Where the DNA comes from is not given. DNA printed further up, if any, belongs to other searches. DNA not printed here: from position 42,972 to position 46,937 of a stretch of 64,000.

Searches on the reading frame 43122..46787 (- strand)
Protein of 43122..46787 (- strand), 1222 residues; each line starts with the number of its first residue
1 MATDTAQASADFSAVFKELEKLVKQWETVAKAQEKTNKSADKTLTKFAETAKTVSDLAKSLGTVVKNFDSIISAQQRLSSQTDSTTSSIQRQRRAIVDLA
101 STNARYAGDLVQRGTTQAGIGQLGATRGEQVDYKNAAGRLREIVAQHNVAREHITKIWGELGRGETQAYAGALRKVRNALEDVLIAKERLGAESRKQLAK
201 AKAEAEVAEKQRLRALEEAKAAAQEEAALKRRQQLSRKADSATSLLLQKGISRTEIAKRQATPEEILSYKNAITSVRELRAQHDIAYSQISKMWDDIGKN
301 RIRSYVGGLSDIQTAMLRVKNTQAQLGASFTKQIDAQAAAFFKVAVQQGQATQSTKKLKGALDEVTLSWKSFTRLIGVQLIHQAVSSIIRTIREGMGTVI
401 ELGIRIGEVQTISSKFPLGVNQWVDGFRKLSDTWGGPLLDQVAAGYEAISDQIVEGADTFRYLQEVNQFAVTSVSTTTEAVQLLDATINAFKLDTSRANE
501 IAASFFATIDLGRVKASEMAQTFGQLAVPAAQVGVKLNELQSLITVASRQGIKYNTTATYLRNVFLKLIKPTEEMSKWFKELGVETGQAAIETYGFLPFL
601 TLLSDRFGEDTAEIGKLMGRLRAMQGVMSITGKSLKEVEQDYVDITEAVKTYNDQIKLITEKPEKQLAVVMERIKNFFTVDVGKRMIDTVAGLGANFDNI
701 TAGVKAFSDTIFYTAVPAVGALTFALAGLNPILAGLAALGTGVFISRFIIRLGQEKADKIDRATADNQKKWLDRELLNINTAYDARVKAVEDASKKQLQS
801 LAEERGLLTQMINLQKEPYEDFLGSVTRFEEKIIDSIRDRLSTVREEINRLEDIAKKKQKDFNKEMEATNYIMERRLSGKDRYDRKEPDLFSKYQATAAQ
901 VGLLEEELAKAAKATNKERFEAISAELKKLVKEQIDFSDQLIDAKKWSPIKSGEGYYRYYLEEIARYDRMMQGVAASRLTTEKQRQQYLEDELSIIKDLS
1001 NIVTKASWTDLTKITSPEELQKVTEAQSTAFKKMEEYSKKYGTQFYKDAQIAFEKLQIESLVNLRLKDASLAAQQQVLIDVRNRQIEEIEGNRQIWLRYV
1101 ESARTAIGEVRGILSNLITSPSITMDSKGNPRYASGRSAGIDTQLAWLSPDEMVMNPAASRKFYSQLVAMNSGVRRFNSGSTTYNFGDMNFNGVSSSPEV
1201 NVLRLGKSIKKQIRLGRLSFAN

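Call 29: search_protein_families(library=pfam, proteins=[window:43122-46787:-], max_evalue=0.01)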
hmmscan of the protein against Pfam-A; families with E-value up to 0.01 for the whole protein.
window:43122-46787:- (1222 aa): 1 family
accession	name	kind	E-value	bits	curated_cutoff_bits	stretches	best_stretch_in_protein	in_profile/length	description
PF10145.14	PhageMin_Tail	-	2.3e-22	80.3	33.2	1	440-615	16-164/201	Phage-related minor tail protein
